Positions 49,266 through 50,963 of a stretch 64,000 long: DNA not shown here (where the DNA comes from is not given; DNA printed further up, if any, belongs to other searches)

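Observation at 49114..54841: Orphan ACP, B12-type radical SAM, desaturase, fatty acyl-AMP ligase and methyltransferase cluster: candidate pathway for an unusual ACP-tethered lipid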

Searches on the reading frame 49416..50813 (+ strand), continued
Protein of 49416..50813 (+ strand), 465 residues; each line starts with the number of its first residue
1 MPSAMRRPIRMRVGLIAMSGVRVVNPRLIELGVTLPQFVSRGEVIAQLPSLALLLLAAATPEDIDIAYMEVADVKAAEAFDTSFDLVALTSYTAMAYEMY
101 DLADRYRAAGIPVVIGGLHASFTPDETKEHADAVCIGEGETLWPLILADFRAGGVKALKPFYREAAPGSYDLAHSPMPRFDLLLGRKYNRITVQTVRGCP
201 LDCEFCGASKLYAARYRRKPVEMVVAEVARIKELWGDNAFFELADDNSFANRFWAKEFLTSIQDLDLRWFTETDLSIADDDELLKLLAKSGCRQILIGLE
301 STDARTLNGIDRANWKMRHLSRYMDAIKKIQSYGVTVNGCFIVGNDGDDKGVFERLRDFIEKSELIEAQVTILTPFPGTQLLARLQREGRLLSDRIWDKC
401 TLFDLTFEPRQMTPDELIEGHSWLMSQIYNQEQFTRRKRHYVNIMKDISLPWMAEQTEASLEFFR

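Call 56: search_protein_families(library=ncbifam, proteins=[L049:7789-8208:+, L049:8159-9781:+, L049:10001-11305:+, L041:9738-10010:+, L059:9208-9738:+, L059:9998-11341:+, L059:11346-12731:+, L028:13191-13862:+, L028:13859-15079:+, L028:8561-9382:+], max_evalue=0.0001)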
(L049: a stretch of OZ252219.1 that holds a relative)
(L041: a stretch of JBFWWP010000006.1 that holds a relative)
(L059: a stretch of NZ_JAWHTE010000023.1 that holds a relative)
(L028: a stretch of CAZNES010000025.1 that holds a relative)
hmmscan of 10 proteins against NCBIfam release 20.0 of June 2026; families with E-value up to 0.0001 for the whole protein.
L049:7789-8208:+ (139 aa): 0 families

L049:8159-9781:+ (540 aa): 102 families (the best 25 are shown)
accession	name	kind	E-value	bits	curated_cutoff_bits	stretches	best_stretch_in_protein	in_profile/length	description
NF004837.0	PRK06187.1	subfamily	8e-67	225.7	476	3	314-532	286-520/531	long-chain-fatty-acid--CoA ligase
NF005801.1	PRK07656.1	equivalog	2.9e-55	187.9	657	3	335-527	301-496/500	FadD3 family acyl-CoA ligase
NF004114.0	PRK05605.1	equivalog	4.1e-53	180.6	766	2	341-533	366-568/575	long-chain-fatty-acid--CoA ligase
NF006181.0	PRK08314.1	subfamily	1.5e-48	165.4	705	3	315-534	320-555/563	long-chain-fatty-acid--CoA ligase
NF002966.0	PRK03640.1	equivalog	1.6e-46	159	556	2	308-533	248-479/483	o-succinylbenzoate--CoA ligase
NF005858.0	PRK07787.1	subfamily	6.1e-44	150.2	575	1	69-531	39-469/471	acyl-CoA synthetase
TIGR01923.1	menE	equivalog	1.6e-43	149.2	330.15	2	314-528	224-440/442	o-succinylbenzoate--CoA ligase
NF004511.1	PRK05852.1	equivalog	3.1e-43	148.2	650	2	309-533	269-503/505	FadD7 family fatty acid--CoA ligase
NF005702.0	PRK07514.1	subfamily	9.1e-43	146.3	558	2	312-535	268-501/506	malonyl-CoA synthase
NF005714.0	PRK07529.1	subfamily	4.2e-42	144.3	632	2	316-528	340-570/640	acyl-CoA synthetase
NF009233.0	PRK12583.1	subfamily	8e-42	143.4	832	2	316-528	319-544/558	fatty acid CoA ligase family protein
NF004822.0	PRK06178.1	equivalog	8.9e-41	140.1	782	3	374-531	411-564/571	acyl-CoA synthetase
NF006572.0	PRK09088.1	equivalog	1e-40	139.9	696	2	315-531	258-484/491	acyl-CoA synthetase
NF005307.0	PRK06839.1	equivalog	4.1e-40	137.9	748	2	316-532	266-492/496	o-succinylbenzoate--CoA ligase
NF038343.1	ligase_FadD11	exception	1.8e-39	135.6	950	1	163-451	158-465/585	fatty acid--CoA ligase FadD11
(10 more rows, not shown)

L049:10001-11305:+ (434 aa): 12 families
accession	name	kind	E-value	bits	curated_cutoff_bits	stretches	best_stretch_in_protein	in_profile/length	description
TIGR03471.1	HpnJ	equivalog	3e-23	82.4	577.6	1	177-381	198-398/472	hopanoid biosynthesis associated radical SAM protein HpnJ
TIGR02026.1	BchE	equivalog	7.4e-18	64.7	481.35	1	179-421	197-435/497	magnesium-protoporphyrin IX monomethyl ester anaerobic oxidative cyclase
NF038361.1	rSAM_Sden_1168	equivalog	1.1e-17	63.9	575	1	177-380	283-483/560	Sden_1168 family B12-binding radical SAM P-methyltransferase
TIGR04479.1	bcpD_PhpK_rSAM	subfamily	1.8e-16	59.6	600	1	177-345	242-406/504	PhpK family radical SAM P-methyltransferase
TIGR04367.1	HpnR_B12_rSAM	equivalog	1e-15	57.2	650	1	162-383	172-386/490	hopanoid C-3 methylase HpnR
NF050148.1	rSAM_ApyD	equivalog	1.5e-12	46.7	750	1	176-370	199-393/645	RiPP biosynthesis radical SAM protein ApyD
NF033070.1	rSAM_AprD4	equivalog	1.5e-11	43.9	500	1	176-406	195-424/456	AprD4 family radical SAM diol-dehydratase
TIGR04014.1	B12_SAM_MJ_0865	equivalog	5e-11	42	360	1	179-369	163-357/434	methyl-coenzyme M reductase glutamine C-methyltransferase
TIGR04013.1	B12_SAM_MJ_1487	hypoth_equivalog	9.5e-11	41.1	251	1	65-211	36-186/382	TIGR04013 family B12-binding domain/radical SAM domain-containing protein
TIGR04295.1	B12_rSAM_oligo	hypoth_equivalog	3.4e-09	35.9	400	1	178-384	202-395/422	TIGR04295 family B12-binding domain-containing radical SAM protein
TIGR04072.2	rSAM_ladder_B12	equivalog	3.8e-09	35.7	360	1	85-219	83-223/443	lipid biosynthesis B12-binding/radical SAM protein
NF045585.1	rSAM_slr0320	equivalog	2.6e-05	22.9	775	1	175-288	234-351/511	photosystem II high light acclimation radical SAM protein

L041:9738-10010:+ (90 aa): 6 families
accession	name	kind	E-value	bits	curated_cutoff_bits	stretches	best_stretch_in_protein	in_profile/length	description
NF058660.1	cispen_ACP_AmcB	equivalog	4.8e-07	29.8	80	1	23-76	22-77/80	cispentacin biosynthesis acyl carrier protein AmcB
NF002147.0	PRK00982.1-1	equivalog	4.8e-07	29.5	84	1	7-76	10-79/83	acyl carrier protein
TIGR00517.1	acyl_carrier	equivalog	1.2e-06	28.3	70.45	1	10-75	9-74/77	acyl carrier protein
NF040636.1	AcpM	exception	1.5e-06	28.1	146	1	7-76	8-77/93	meromycolate extension acyl carrier protein AcpM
NF002148.0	PRK00982.1-2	subfamily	2.8e-05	23.9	71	1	9-75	9-75/79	acyl carrier protein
NF005480.0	PRK07081.1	equivalog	7.4e-05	22.6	72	1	8-62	4-59/83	acyl carrier protein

L059:9208-9738:+ (176 aa): 0 families

L059:9998-11341:+ (447 aa): 14 families
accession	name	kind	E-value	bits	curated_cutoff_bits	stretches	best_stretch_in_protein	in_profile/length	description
TIGR03471.1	HpnJ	equivalog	1.3e-25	90.3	577.6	1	175-381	196-396/472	hopanoid biosynthesis associated radical SAM protein HpnJ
NF038361.1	rSAM_Sden_1168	equivalog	5.1e-24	84.7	575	1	179-376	283-477/560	Sden_1168 family B12-binding radical SAM P-methyltransferase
TIGR04479.1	bcpD_PhpK_rSAM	subfamily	6.1e-23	81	600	1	177-350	240-409/504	PhpK family radical SAM P-methyltransferase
TIGR02026.1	BchE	equivalog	2.7e-17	62.8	481.35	1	179-377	195-392/497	magnesium-protoporphyrin IX monomethyl ester anaerobic oxidative cyclase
NF050148.1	rSAM_ApyD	equivalog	5.3e-15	54.8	750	1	179-372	200-393/645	RiPP biosynthesis radical SAM protein ApyD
TIGR04367.1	HpnR_B12_rSAM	equivalog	5.6e-15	54.8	650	1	180-382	188-380/490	hopanoid C-3 methylase HpnR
NF033070.1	rSAM_AprD4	equivalog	4.3e-13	49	500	1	169-409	186-425/456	AprD4 family radical SAM diol-dehydratase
TIGR04295.1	B12_rSAM_oligo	hypoth_equivalog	4.6e-13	48.6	400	1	180-387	202-396/422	TIGR04295 family B12-binding domain-containing radical SAM protein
TIGR04014.1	B12_SAM_MJ_0865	equivalog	2.5e-12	46.3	360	1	179-370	161-356/434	methyl-coenzyme M reductase glutamine C-methyltransferase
TIGR04072.2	rSAM_ladder_B12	equivalog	2.7e-12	46.1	360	1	91-341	87-340/443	lipid biosynthesis B12-binding/radical SAM protein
TIGR04013.1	B12_SAM_MJ_1487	hypoth_equivalog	3.7e-12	45.8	251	1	64-221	34-194/382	TIGR04013 family B12-binding domain/radical SAM domain-containing protein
NF045585.1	rSAM_slr0320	equivalog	1.8e-07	30.1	775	1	178-297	235-358/511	photosystem II high light acclimation radical SAM protein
NF040542.1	rSAM_RCCLKC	equivalog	8.1e-07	28.5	450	1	180-355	182-355/423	arsinothricin biosynthesis radical SAM protein ArsL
TIGR03975.1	rSAM_ocin_1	subfamily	1.6e-06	27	281.85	1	177-296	260-380/606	RiPP maturation radical SAM C-methyltransferase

L059:11346-12731:+ (461 aa): 0 families

L028:13191-13862:+ (223 aa): 187 families (the best 25 are shown)
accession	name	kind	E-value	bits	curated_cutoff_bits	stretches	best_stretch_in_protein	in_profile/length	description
TIGR02982.1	heterocyst_DevA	subfamily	2.4e-64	216.9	295.8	1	7-221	5-219/220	ABC exporter ATP-binding subunit, DevA family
TIGR02211.1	LolD_lipo_ex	equivalog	6.4e-64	215.5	307.75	1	5-222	3-220/221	lipoprotein-releasing ABC transporter ATP-binding protein LolD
NF007826.0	PRK10535.1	equivalog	3.5e-58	197.4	966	1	2-222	3-222/648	macrolide ABC transporter ATP-binding protein/permease MacB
NF038007.1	ABC_ATP_DarD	equivalog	5.3e-57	192.8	375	1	20-221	18-218/218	darobactin export ABC transporter ATP-binding protein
NF008639.0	PRK11629.1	equivalog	1.3e-56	191.7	360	1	3-221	6-224/234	lipoprotein-releasing ABC transporter ATP-binding protein LolD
TIGR03608.1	L_ocin_972_ABC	subfamily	2.5e-56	190.4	254.85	1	21-216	12-206/206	putative bacteriocin export ABC transporter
TIGR02315.1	ABC_phnC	equivalog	7.5e-55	186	266.1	1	19-222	14-225/243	phosphonate ABC transporter ATP-binding protein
TIGR02673.1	FtsE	equivalog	1.6e-53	181.6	264.85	1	18-219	13-213/214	cell division ATP-binding protein FtsE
NF007879.0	PRK10584.1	equivalog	2.2e-52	178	336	1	17-221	20-224/228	putative ABC transporter ATP-binding protein YbbA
NF006987.0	PRK09452.1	equivalog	1.9e-50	171.6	482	1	21-223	31-228/378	spermidine/putrescine ABC transporter ATP-binding protein PotA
TIGR03265.1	PhnT2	equivalog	1.6e-49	169.1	457.7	1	19-223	16-215/353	putative 2-aminoethylphosphonate ABC transporter ATP-binding protein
NF040933.2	ABC_arch_GlcV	equivalog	2.1e-49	168.3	450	1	13-223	12-222/357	glucose ABC transporter ATP-binding protein GlcV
NF043075.1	MMSYN1_0197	equivalog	2.6e-48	164.7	550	1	22-223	17-213/341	spermidine/putrescine ABC transporter ATP-binding protein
TIGR01186.1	proV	subfamily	2e-46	158.8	326.6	1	22-223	8-210/363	betaine/proline/choline family ABC transporter ATP-binding protein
NF008428.0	PRK11264.1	equivalog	2.9e-46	157.7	406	1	21-222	17-223/250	L-cystine ABC transporter ATP-binding protein TcyN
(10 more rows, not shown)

L028:13859-15079:+ (406 aa): 4 families
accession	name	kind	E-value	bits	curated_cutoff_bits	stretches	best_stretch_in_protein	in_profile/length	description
TIGR02212.1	lolCE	equivalog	1.3e-24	86.9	362.45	1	24-404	26-409/411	lipoprotein-releasing ABC transporter permease subunit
NF008357.0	PRK11146.1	exception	9.8e-11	41.1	439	1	53-341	57-342/414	lipoprotein-releasing ABC transporter permease subunit LolE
NF008076.0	PRK10814.1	exception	1e-10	41.2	473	1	277-405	273-398/399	lipoprotein-releasing ABC transporter permease subunit LolC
TIGR02213.1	lolE_release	exception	6.2e-10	38.5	540.35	1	73-342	67-340/411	lipoprotein-releasing ABC transporter permease subunit LolE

L028:8561-9382:+ (273 aa): 0 families

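Call 62: find_homologous_proteins(query=L057:1323-2693:+, max_evalue=1e-60)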
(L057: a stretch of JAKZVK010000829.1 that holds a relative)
Query L057:1323-2693:+ (457 aa): 7957 proteins with E <= 1e-60 among 8000 candidates; the best 120 are listed.
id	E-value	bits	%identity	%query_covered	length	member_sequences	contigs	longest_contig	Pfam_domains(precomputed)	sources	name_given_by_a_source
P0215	0.0e+0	1049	100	100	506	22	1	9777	PF04055.28,PF02310.25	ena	-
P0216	4.7e-289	977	92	100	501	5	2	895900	PF04055.28,PF02310.25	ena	-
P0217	3.4e-287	971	91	100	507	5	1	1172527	PF04055.28,PF02310.25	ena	-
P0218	4.4e-257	872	81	100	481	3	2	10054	PF04055.28,PF02310.25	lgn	-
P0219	1.5e-256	870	80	100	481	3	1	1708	PF04055.28,PF19864.6,PF02310.25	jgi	jgi:radical SAM superfamily enzyme YgiQ (UPF0313 family)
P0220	4.8e-256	868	81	100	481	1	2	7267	PF04055.28,PF13282.12,PF02310.25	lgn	-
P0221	1.1e-255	867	81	100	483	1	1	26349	PF04055.28,PF19864.6,PF02310.25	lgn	-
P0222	7.9e-255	864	80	100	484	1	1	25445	PF04055.28,PF13282.12,PF02310.25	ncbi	-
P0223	2.3e-254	863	80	100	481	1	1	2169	PF04055.28,PF13282.12,PF02310.25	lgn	-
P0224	2.0e-253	859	80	100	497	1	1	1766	PF04055.28,PF13282.12,PF02310.25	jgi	jgi:radical SAM superfamily enzyme YgiQ (UPF0313 family)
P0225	6.7e-253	858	81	100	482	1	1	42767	PF04055.28,PF19864.6,PF02310.25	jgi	jgi:radical SAM superfamily enzyme YgiQ (UPF0313 family)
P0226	7.9e-253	858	80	100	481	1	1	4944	PF04055.28,PF02310.25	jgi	jgi:radical SAM superfamily enzyme YgiQ (UPF0313 family)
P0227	2.4e-252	856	79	100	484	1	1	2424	PF04055.28,PF02310.25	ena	-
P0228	5.0e-252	855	79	100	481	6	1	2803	PF04055.28,PF13282.12,PF02310.25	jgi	jgi:radical SAM superfamily enzyme YgiQ (UPF0313 family)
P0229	2.4e-251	853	79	100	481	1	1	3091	PF04055.28,PF13282.12,PF02310.25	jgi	jgi:radical SAM superfamily enzyme YgiQ (UPF0313 family)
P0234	1.0e-250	851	79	100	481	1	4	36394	PF04055.28,PF13282.12,PF02310.25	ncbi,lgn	ncbi:MAG: B12-binding domain-containing radical SAM protein [Candidatus Methylomirabilales bacterium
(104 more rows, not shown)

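Call 63: find_encoding_contigs(protein=P0217, flank=9000, max_places=1)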
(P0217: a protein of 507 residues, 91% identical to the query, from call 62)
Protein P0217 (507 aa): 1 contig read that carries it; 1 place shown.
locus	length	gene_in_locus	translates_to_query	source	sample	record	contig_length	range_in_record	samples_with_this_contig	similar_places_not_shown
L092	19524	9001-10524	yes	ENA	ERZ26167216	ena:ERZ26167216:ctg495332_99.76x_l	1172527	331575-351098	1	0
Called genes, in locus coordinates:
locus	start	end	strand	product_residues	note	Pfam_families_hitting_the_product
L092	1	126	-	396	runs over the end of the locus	PF06439:3keto-disac_hyd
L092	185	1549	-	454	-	PF01566:Nramp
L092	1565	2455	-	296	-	PF01261:AP_endonuc_2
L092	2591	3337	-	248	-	PF12762:DDE_Tnp_IS1595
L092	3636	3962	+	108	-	PF07238:PilZ (weak)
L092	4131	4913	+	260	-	PF00378:ECH_1, PF16113:ECH_2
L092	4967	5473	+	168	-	PF00885:DMRL_synthase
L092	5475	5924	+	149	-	PF01029:NusB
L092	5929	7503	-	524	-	PF00158:Sigma54_activat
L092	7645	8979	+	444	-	-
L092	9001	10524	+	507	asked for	PF02310:B12-binding, PF04055:Radical_SAM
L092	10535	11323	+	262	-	PF00487:FA_desaturase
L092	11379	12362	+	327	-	PF08308:PEGA, PF14366:DUF4410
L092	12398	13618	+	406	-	-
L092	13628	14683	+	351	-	PF12762:DDE_Tnp_IS1595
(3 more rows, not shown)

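Call 64: find_encoding_contigs(protein=P0234, flank=9000, max_places=1)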
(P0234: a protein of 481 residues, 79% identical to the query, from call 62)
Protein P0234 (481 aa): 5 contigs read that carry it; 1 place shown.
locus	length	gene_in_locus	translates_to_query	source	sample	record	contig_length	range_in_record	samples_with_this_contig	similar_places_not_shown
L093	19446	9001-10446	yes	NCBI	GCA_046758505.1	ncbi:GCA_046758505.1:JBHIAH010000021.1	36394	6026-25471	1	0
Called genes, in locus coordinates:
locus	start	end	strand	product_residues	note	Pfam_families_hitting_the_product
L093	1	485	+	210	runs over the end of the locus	PF01810:LysE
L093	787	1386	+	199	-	PF00440:TetR_N, PF17932:TetR_C_24 (weak)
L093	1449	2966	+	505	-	-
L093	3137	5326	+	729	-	PF01869:BcrAD_BadFG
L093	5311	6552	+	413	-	PF09989:DUF2229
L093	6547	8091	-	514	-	PF00158:Sigma54_activat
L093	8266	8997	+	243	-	-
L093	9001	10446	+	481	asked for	PF02310:B12-binding, PF04055:Radical_SAM, PF13282:DUF4070 (weak)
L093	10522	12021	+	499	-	PF01565:FAD_binding_4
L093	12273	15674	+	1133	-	PF07690:MFS_1, PF01553:Acyltransferase, PF00501:AMP-binding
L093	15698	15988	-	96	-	PF08734:GYD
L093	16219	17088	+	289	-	PF01678:DAP_epimerase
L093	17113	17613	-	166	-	PF00293:NUDIX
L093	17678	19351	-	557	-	PF00920:ILVD_EDD_N, PF24877:ILV_EDD_C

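Call 75: search_protein_families(library=pfam, proteins=[L059:2102-4219:+, L059:4219-6246:+, L059:6250-7095:+, L059:7102-8523:+, L059:8527-9114:-, L059:11346-12731:+, L059:13716-14681:-, L059:14691-15521:-, L049:12421-13635:+, L041:11733-13172:-], max_evalue=0.001)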
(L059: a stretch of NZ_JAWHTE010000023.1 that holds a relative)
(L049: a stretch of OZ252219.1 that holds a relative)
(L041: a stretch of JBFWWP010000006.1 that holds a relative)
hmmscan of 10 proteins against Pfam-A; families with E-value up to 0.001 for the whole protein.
L059:2102-4219:+ (705 aa): 5 families
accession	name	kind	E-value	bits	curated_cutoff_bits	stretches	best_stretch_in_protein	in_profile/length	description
PF02129.25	Peptidase_S15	-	6.9e-69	232.9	23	1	49-301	1-262/262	X-Pro dipeptidyl-peptidase (S15 family)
PF08530.16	PepX_C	-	1.4e-34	120.3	22.5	1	331-545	2-197/217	X-Pro dipeptidyl-peptidase C-terminal non-catalytic domain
PF12146.15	Hydrolase_4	-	3.3e-06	27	27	1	93-172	26-105/239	Serine aminopeptidase, S33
PF00561.26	Abhydrolase_1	-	7.4e-06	26.2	25.8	1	90-176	19-102/245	alpha/beta hydrolase fold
PF05448.18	AXE1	-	3.5e-05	23.2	21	1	50-129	66-139/321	Acetyl xylan esterase (AXE1)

L059:4219-6246:+ (675 aa): 5 families
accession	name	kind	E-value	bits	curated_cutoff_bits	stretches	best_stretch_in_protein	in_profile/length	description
PF02129.25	Peptidase_S15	-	3e-66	224.2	23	1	26-277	1-262/262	X-Pro dipeptidyl-peptidase (S15 family)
PF08530.16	PepX_C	-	7e-35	121.3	22.5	1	307-535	2-211/217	X-Pro dipeptidyl-peptidase C-terminal non-catalytic domain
PF00561.26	Abhydrolase_1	-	7.9e-07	29.4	25.8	1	75-153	27-102/245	alpha/beta hydrolase fold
PF12146.15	Hydrolase_4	-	0.00017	21.4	27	1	70-151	26-107/239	Serine aminopeptidase, S33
PF00326.27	Peptidase_S9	-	0.00022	21.3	22.6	1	70-150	9-94/213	Prolyl oligopeptidase family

L059:6250-7095:+ (281 aa): 3 families
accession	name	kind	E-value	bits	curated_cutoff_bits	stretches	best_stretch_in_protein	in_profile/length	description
PF12697.13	Abhydrolase_6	-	3.3e-21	77.4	26.3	1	35-272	1-216/217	Alpha/beta hydrolase family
PF00561.26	Abhydrolase_1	-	2.6e-14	53.9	25.8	1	35-260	3-239/245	alpha/beta hydrolase fold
PF12146.15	Hydrolase_4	-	3.8e-08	33.4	27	1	35-144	7-124/239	Serine aminopeptidase, S33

L059:7102-8523:+ (473 aa): 2 families
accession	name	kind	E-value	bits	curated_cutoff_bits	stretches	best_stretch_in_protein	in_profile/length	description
PF07364.17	DUF1485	-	6.6e-79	265.6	22.8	1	3-288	1-289/290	Metallopeptidase family M81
PF07171.17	MlrC_C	-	5.3e-53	180.3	27.2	1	299-469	1-167/178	MlrC C-terminus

L059:8527-9114:- (195 aa): 2 families
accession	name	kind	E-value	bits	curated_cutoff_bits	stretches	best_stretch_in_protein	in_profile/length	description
PF13305.11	TetR_C_33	-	3.6e-15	56.9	26.8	1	87-188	1-101/103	Tetracyclin repressor-like, C-terminal domain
PF00440.29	TetR_N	-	3.2e-11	43.3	24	1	17-62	2-47/47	Bacterial regulatory proteins, tetR family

L059:11346-12731:+ (461 aa): 2 families
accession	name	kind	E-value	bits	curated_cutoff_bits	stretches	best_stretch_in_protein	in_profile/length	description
PF11700.14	ATG22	-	3.2e-32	112.3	24.1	1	63-454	69-472/482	Vacuole effluxer Atg22 like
PF07690.21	MFS_1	-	1.9e-13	50.5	33.4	1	47-420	17-347/347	Major Facilitator Superfamily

L059:13716-14681:- (321 aa): 5 families
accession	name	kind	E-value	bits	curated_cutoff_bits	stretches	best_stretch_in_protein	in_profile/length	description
PF13410.11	GST_C_2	-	5.8e-17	62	24.9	1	202-272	1-67/69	Glutathione S-transferase, C-terminal domain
PF13409.12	GST_N_2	-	1.8e-11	44.9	25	1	62-157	1-69/70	Glutathione S-transferase, N-terminal domain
PF00043.30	GST_C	-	3.2e-07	30.9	20.7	1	198-279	17-93/93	Glutathione S-transferase, C-terminal domain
PF13417.12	GST_N_3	-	0.00019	22.1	22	0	57-92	1-32/75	Glutathione S-transferase, N-terminal domain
PF14497.11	GST_C_3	-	0.00052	20.6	21.6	1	203-281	25-97/104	Glutathione S-transferase, C-terminal domain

L059:14691-15521:- (276 aa): 1 family
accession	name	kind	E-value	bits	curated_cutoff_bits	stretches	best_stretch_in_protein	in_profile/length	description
PF02900.23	LigB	-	6.2e-25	88.2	26.3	1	50-247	41-243/269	Catalytic LigB subunit of aromatic ring-opening dioxygenase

L049:12421-13635:+ (404 aa): 2 families
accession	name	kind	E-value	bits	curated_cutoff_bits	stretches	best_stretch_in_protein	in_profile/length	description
PF01436.27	NHL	-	6.1e-11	42.2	20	1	278-301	5-28/28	NHL repeat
PF17170.10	DUF5128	-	2.1e-07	30.9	22.9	0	284-309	52-77/321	6-bladed beta-propeller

L041:11733-13172:- (479 aa): 3 families
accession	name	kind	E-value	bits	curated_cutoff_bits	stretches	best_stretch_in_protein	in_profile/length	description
PF13424.12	TPR_12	-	1.2e-05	25.9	30.1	1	150-216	2-71/77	Tetratricopeptide repeat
PF17874.7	TPR_MalT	-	7.4e-05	22.6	45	0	163-375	92-299/336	MalT-like TPR region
PF07719.23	TPR_2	-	0.00017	21.9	27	0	155-183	5-33/34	Tetratricopeptide repeat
